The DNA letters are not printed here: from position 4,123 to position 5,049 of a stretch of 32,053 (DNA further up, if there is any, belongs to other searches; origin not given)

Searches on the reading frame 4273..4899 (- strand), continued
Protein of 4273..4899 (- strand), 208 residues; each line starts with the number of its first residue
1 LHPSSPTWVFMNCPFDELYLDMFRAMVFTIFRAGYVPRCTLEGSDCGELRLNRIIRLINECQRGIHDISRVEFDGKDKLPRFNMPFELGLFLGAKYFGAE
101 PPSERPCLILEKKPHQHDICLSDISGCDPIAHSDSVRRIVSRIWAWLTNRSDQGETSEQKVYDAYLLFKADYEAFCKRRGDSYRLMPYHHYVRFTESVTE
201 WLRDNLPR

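Call 75: get_annotated_region(hit=H3, flank=5000)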
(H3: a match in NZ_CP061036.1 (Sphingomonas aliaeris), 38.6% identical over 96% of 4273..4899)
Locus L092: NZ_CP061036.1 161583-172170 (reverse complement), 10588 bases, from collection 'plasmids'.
description: Sphingomonas aliaeris strain DH-S5 plasmid punnamed1, complete sequence
organism: Sphingomonas aliaeris (NCBI taxid 2759526)
taxonomy: Bacteria; Pseudomonadota; Alphaproteobacteria; Sphingomonadales; Sphingomonadaceae; Sphingomonas; Sphingomonas aliaeris
host: -; source: whole organism,Pork steak,pork steak; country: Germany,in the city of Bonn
typing (MOB-suite, as given by PLSDB): non-mobilizable; mating-pair formation MPF_F
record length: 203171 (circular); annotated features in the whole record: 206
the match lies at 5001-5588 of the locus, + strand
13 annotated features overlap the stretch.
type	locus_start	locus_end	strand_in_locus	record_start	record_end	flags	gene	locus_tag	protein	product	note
CDS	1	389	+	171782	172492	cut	-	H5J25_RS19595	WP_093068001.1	DNA-binding domain-containing protein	-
CDS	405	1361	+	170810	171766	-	-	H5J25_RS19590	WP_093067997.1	Mu transposase C-terminal domain-containing protein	-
CDS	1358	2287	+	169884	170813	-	-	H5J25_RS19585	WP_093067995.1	TniB family NTP-binding protein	-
CDS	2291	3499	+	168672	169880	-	-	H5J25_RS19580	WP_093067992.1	TniQ family protein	-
CDS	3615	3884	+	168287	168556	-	-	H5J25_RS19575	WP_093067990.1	HU family DNA-binding protein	GO:0030261 - chromosome condensation [Evidence IEA]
CDS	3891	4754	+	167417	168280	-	-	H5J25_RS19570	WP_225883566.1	serine protease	GO:0006508 - proteolysis [Evidence IEA]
CDS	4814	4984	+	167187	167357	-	-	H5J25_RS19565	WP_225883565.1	hypothetical protein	-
CDS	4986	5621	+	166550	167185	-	-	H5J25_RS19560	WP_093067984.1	hypothetical protein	-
CDS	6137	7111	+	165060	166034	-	-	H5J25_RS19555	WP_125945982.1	sensor histidine kinase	GO:0007165 - signal transduction [Evidence IEA]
CDS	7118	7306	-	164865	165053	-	-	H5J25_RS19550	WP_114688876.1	hypothetical protein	-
CDS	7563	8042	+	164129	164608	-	-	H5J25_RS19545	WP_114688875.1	DUF892 family protein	-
CDS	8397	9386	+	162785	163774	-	-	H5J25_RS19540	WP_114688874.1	aldo/keto reductase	-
CDS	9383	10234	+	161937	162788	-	-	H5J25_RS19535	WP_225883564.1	SDR family oxidoreductase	-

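Call 76: get_annotated_region(hit=H7, flank=5000)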
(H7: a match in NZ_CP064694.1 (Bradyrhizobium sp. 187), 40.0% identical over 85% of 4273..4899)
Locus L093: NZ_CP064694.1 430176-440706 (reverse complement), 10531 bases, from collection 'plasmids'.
description: Bradyrhizobium sp. 187 plasmid p187_1, complete sequence
organism: Bradyrhizobium sp. 187 (NCBI taxid 2782655)
taxonomy: Bacteria; Pseudomonadota; Alphaproteobacteria; Hyphomicrobiales; Nitrobacteraceae; Bradyrhizobium; Bradyrhizobium sp. 187
host: -; source: Acmispon strigosus,cell culture,root nodule; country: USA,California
typing (MOB-suite, as given by PLSDB): non-mobilizable
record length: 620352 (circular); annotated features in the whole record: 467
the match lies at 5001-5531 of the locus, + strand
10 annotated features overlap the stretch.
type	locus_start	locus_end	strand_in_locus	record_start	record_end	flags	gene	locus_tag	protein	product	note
CDS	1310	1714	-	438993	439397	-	-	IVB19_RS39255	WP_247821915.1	DUF4236 domain-containing protein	-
CDS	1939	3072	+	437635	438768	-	-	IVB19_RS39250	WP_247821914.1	hypothetical protein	-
CDS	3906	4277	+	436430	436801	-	-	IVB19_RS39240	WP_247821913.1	hypothetical protein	-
CDS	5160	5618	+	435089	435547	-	-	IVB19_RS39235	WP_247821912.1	hypothetical protein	-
CDS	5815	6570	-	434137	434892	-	-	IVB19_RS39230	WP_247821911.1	DUF2235 domain-containing protein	-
CDS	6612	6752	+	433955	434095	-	-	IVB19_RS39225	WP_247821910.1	hypothetical protein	-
CDS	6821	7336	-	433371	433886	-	-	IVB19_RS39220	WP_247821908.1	DUF2235 domain-containing protein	-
CDS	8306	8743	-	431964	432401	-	-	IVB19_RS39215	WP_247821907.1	hypothetical protein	-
CDS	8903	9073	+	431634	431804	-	-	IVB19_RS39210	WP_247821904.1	hypothetical protein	-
CDS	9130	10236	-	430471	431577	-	-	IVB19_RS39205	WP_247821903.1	hypothetical protein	-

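Call 77: get_annotated_region(hit=H2, flank=5000)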
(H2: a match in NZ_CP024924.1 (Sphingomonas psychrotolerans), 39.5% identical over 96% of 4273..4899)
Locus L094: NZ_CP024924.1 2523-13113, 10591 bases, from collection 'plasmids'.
description: Sphingomonas psychrotolerans strain Cra20 plasmid unnamed, complete sequence
organism: Sphingomonas psychrotolerans (NCBI taxid 1327635)
taxonomy: Bacteria; Pseudomonadota; Alphaproteobacteria; Sphingomonadales; Sphingomonadaceae; Sphingomonas; Sphingomonas psychrotolerans
host: -; source: Leontopodium alpinum,cell,Tianshan mountain; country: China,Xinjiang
typing (MOB-suite, as given by PLSDB): conjugative; relaxase MOBF; mating-pair formation MPF_F
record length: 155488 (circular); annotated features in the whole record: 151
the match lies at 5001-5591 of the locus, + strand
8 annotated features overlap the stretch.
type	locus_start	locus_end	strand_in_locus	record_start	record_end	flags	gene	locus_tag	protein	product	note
CDS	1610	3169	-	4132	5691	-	-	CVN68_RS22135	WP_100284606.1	DUF6504 family protein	-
CDS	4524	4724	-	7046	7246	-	-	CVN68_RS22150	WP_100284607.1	hypothetical protein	-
CDS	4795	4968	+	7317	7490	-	-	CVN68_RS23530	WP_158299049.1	hypothetical protein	-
CDS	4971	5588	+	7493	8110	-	-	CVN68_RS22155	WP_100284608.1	hypothetical protein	-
CDS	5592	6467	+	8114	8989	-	-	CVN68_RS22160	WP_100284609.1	restriction endonuclease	GO:0009307 - DNA restriction-modification system [Evidence IEA]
CDS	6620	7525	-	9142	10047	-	-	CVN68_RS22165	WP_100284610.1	hypothetical protein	-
CDS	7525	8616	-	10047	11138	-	-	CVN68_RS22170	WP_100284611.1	hypothetical protein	-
CDS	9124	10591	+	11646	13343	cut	-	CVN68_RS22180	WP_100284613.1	phospholipase D-like domain-containing protein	-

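Call 87: search_protein_families(library=pfam, proteins=[P0012, P0014, P0039, P0083, P0087, L033:645-2033:+, L061:3543-4478:+, P0061], max_evalue=0.01)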
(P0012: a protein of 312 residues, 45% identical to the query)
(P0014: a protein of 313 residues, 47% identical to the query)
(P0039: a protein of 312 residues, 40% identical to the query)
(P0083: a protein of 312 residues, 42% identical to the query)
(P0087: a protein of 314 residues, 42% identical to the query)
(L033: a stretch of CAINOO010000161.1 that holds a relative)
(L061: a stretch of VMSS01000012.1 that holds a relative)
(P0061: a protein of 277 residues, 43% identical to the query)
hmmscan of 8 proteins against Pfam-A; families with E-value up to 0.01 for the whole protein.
P0012 (312 aa): 0 families

P0014 (313 aa): 0 families

P0039 (312 aa): 0 families

P0083 (312 aa): 0 families

P0087 (314 aa): 0 families

L033:645-2033:+ (462 aa): 1 family
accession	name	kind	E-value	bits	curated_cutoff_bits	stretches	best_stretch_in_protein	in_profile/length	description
PF03781.23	FGE-sulfatase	-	2.8e-40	139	23.3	1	211-457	5-255/255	Sulfatase-modifying factor enzyme 1-like domain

L061:3543-4478:+ (311 aa): 0 families

P0061 (277 aa): 0 families

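Call 104: search_protein_representatives(alignment_id=A1)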
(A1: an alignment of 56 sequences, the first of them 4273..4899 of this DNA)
Query: 56 sequences, 207 profile positions. Proteins with E-value up to 0.001 (for the whole library): 3576; up to 1e-10: 2599; up to 1e-30: 949. The best 150 are listed.
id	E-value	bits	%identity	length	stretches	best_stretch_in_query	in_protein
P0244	9.8e-87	306.1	-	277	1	4-205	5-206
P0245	4.3e-86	304.0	-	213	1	5-205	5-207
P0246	1.1e-83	296.1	-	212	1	1-204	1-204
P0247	1.5e-82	292.4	-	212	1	4-205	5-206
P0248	1.2e-81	289.4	-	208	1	3-205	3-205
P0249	4.0e-81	287.8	-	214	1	4-205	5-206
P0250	4.1e-81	287.7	-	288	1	4-205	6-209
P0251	7.4e-81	286.9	-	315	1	6-204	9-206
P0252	5.3e-80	284.1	-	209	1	4-205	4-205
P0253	4.6e-79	281.0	-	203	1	2-202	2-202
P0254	1.7e-78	279.1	-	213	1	5-204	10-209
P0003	2.3e-78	278.7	-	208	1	3-204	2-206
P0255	5.1e-78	277.6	-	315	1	4-203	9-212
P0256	3.3e-77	275.0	-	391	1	5-204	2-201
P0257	3.9e-77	274.7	-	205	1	5-204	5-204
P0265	1.9e-75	269.2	-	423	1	5-202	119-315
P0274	3.1e-74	265.3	-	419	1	6-204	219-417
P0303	8.3e-70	250.8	-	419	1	6-205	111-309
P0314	1.4e-68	246.8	-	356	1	4-202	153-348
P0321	1.9e-67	243.1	-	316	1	7-179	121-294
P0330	1.6e-66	240.0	-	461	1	3-204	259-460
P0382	2.8e-62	226.2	-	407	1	23-205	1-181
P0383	3.7e-62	225.8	-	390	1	6-204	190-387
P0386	6.6e-62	225.0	-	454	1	5-204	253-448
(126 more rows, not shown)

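Call 105: search_protein_families(library=pfam, proteins=[P0265, P0274, P0303, P0314, P0330, P0383, P0386, P0256, P0382, P0321], max_evalue=0.001)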
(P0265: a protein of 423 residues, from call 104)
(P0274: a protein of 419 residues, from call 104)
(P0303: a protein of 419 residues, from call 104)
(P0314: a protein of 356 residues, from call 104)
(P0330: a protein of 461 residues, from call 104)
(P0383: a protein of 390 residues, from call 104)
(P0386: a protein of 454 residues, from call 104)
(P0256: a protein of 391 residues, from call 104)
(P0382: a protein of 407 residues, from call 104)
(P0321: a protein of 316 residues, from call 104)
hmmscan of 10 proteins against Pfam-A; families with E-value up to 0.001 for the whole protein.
P0265 (423 aa): 0 families

P0274 (419 aa): 2 families
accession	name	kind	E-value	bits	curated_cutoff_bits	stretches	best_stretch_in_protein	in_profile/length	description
PF13676.11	TIR_2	-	8.1e-12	46.1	28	1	47-144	25-109/122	TIR domain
PF01582.25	TIR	-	2.3e-06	27.9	21.3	1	36-145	22-131/179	TIR domain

P0303 (419 aa): 0 families

P0314 (356 aa): 1 family
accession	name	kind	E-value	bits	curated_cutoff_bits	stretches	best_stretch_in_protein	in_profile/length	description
PF13676.11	TIR_2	-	3.8e-19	69.8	28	1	7-120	1-110/122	TIR domain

P0330 (461 aa): 0 families

P0383 (390 aa): 3 families
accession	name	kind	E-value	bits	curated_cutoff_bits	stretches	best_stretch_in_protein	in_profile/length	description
PF13676.11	TIR_2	-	4.4e-20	72.8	28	1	9-142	2-122/122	TIR domain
PF08357.16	SEFIR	-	3e-13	50.7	23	1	8-88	3-90/150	SEFIR domain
PF01582.25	TIR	-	6.3e-05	23.3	21.3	1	15-75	10-70/179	TIR domain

P0386 (454 aa): 2 families
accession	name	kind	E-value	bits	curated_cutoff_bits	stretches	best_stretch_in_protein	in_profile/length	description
PF13676.11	TIR_2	-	2.5e-12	47.8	28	1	10-117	2-97/122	TIR domain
PF01582.25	TIR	-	0.00049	20.4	21.3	0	10-116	2-103/179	TIR domain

P0256 (391 aa): 0 families

P0382 (407 aa): 2 families
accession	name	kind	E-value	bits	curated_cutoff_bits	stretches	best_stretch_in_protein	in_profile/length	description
PF00072.30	Response_reg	-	1.2e-26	93.4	30.2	1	187-296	1-111/111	Response regulator receiver domain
PF00486.34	Trans_reg_C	-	5.3e-14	52.5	26.2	1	330-402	1-77/77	Transcriptional regulatory protein, C terminal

P0321 (316 aa): 0 families

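Call 111: fold_search(model_id=the predicted structure, library=pdb)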
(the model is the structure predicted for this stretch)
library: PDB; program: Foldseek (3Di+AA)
matches with E <= 10: 1282; with E <= 0.001: 0
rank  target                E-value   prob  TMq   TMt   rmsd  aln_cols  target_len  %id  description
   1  7xoz_A                1.3e-03  1.00  0.41  0.51  10.9       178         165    8  Crystal structure of RPPT-TIR (released 2023-11-08)
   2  7un8_A                1.6e-03  1.00  0.48  0.35   6.7       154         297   19  SfSTING with c-di-GMP single fiber (released 2022-07-27)
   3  8oz6_A                1.9e-03  1.00  0.52  0.28   5.6       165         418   16  cryoEM structure of SPARTA complex ligand-free (released 2023-08-16)
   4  8qlp_E                2.0e-03  1.00  0.53  0.29   5.5       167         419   13  CryoEM structure of the RNA/DNA bound SPARTA (BabAgo/TIR-APAZ) tetrameric complex (released 2024-01-31)
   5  7un8_C                2.2e-03  1.00  0.48  0.35   6.6       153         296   19  SfSTING with c-di-GMP single fiber (released 2022-07-27)
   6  8spo_I                2.2e-03  1.00  0.52  0.31   5.0       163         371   15  Tetramerized activation of MapSPARTA bound with NAD+ (released 2023-08-23)
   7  7un8_E                2.9e-03  1.00  0.46  0.34  14.8       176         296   18  SfSTING with c-di-GMP single fiber (released 2022-07-27)
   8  8u72_F                3.5e-03  1.00  0.52  0.29   5.7       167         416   16  Cryo-EM structure of the SPARTA oligomer with guide RNA and target DNA (released 2024-06-12)
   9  3fni                  3.7e-03  1.00  0.40  0.50   5.7       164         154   14  Crystal structure of a diflavin flavoprotein A3 (all3895) from Nostoc sp., Northeast Structural Genomics Consortium Targ (released 2009-01-13)
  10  8i87_A                5.1e-03  1.00  0.51  0.28   5.4       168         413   15  Cryo-EM structure of TIR-APAZ/Ago-gRNA-DNA complex (released 2023-07-19)
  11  8i87_C                5.4e-03  1.00  0.48  0.27   5.9       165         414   16  Cryo-EM structure of TIR-APAZ/Ago-gRNA-DNA complex (released 2023-07-19)
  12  8qc0_B                6.8e-03  1.00  0.46  0.60   4.3       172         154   10  Nucleoside 2'deoxyribosyltransferase from Chroococcidiopsis thermalis PCC 7203 WT ribosylated (released 2024-02-21)
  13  8pqt_B                7.6e-03  1.00  0.47  0.64   3.9       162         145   11  Nucleoside 2'deoxyribosyltransferase from Chroococcidiopsis thermalis PCC 7203 WT bound to Bis-Tris (released 2024-02-21)
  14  8isy_B                7.6e-03  1.00  0.49  0.25   6.5       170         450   15  Cryo-EM structure of free-state Crt-SPARTA (released 2023-10-18)
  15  7crc_B                9.0e-03  0.98  0.41  0.09  15.6       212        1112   11  Cryo-EM structure of plant NLR RPP1 tetramer in complex with ATR1 (released 2020-12-16)
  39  2amj_A                3.5e-02  0.69  0.30  0.34   9.5       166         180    9  Crystal Structure of Modulator of Drug Activity B from Escherichia coli O157:H7 (released 2006-07-18)
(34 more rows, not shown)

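Call 113: get_annotated_region(hit=H4, flank=5000)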
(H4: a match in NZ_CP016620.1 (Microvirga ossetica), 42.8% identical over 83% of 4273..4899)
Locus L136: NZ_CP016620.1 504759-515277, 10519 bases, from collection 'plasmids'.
description: Microvirga ossetica strain V5/3m plasmid unnamed4, complete sequence
organism: Microvirga ossetica (NCBI taxid 1882682)
taxonomy: Bacteria; Pseudomonadota; Alphaproteobacteria; Hyphomicrobiales; Methylobacteriaceae; Microvirga; Microvirga ossetica
host: -; source: Vicia alpestris,cell culture,nodules; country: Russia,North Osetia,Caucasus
typing (MOB-suite, as given by PLSDB): non-mobilizable
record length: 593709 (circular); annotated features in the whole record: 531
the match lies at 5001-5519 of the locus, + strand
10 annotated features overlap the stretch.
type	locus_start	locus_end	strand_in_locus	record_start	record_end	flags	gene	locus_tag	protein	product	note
CDS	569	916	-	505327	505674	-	-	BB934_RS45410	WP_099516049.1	DUF3572 domain-containing protein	-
CDS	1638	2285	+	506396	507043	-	-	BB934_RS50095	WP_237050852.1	hypothetical protein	-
CDS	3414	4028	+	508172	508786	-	-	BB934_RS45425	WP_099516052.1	peptidoglycan-binding domain-containing protein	-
CDS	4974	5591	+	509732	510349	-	-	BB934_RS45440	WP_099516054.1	hypothetical protein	-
CDS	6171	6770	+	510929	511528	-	-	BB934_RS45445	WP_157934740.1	M15 family metallopeptidase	-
CDS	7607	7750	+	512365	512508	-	-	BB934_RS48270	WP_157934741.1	hypothetical protein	-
CDS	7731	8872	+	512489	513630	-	-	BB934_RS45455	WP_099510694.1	IS3 family transposase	-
CDS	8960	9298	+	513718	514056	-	-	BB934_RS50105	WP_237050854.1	hypothetical protein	-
CDS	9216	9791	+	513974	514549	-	-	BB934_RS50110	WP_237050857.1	IS630 family transposase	-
CDS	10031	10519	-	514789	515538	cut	-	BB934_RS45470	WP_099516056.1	GntR family transcriptional regulator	-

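Call 114: get_annotated_region(hit=H5, flank=5000)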
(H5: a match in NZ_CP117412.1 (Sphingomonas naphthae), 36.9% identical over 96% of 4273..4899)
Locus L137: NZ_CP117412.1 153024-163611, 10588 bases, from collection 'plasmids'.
description: Sphingomonas naphthae strain KACC 18716 plasmid unnamed1, complete sequence
organism: Sphingomonas naphthae (NCBI taxid 1813468)
taxonomy: Bacteria; Pseudomonadota; Alphaproteobacteria; Sphingomonadales; Sphingomonadaceae; Sphingomonas; Sphingomonas naphthae
host: -; source: Single cell,Oil contaminated soil; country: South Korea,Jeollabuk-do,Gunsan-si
typing (MOB-suite, as given by PLSDB): mobilizable; replicon rep_cluster_596; relaxase MOBF
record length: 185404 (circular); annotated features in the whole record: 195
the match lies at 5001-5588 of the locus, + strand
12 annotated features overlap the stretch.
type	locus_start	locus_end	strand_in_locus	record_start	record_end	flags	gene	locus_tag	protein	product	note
CDS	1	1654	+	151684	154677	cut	mobF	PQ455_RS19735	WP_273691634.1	MobF family relaxase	-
CDS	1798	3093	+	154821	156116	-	-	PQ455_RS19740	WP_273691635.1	Fic family protein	-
CDS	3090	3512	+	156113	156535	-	-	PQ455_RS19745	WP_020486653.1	hypothetical protein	-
CDS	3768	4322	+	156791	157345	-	-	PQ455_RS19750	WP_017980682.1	hypothetical protein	-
CDS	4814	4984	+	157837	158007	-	-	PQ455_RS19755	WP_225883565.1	hypothetical protein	-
CDS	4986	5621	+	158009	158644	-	-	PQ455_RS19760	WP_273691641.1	hypothetical protein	-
CDS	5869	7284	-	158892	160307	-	-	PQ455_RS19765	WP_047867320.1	ISNCY family transposase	-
CDS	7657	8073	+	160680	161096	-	-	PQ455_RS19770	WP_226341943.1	hypothetical protein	-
CDS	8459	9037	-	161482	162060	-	-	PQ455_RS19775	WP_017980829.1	response regulator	GO:0000160 - phosphorelay signal transduction system [Evidence IEA]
CDS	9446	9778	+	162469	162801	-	-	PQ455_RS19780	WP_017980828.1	YnfA family protein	-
CDS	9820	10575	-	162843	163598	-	arsH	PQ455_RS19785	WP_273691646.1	arsenical resistance protein ArsH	GO:0046685 - response to arsenic-containing substance [Evidence IEA]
CDS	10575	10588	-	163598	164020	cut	arsN2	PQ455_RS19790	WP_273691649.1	arsenic resistance N-acetyltransferase ArsN2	-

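Call 115: get_annotated_region(hit=H11, flank=5000)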
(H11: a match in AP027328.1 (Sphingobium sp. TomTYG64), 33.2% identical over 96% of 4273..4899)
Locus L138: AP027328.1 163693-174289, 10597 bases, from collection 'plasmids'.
description: Sphingobium sp. TomTYG64 plasmid pTomTYG64a DNA, complete genome
organism: Sphingobium sp. TomTYG64 (NCBI taxid 3028887)
taxonomy: Bacteria; Pseudomonadota; Alphaproteobacteria; Sphingomonadales; Sphingomonadaceae; Sphingobium; Sphingobium sp. TomTYG64
host: -; source: -; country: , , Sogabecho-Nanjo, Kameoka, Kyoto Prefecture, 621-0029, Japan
typing (MOB-suite, as given by PLSDB): non-mobilizable; replicon rep_cluster_545
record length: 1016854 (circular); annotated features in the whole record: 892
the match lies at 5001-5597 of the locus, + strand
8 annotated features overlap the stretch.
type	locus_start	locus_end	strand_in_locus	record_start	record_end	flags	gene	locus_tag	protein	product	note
CDS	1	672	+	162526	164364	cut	-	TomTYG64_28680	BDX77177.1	hypothetical protein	-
CDS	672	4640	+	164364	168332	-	-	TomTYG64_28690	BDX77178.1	hypothetical protein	-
CDS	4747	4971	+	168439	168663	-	-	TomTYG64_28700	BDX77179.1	hypothetical protein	-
CDS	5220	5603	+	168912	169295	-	-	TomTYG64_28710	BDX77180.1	hypothetical protein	-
CDS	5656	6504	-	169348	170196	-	cpdA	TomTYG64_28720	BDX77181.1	3',5'-cyclic adenosine monophosphate phosphodiesterase CpdA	-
CDS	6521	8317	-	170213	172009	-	-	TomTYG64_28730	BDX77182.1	hypothetical protein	-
CDS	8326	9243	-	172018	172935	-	-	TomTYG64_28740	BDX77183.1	hypothetical protein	-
CDS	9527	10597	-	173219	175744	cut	-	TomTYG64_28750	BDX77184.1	hypothetical protein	-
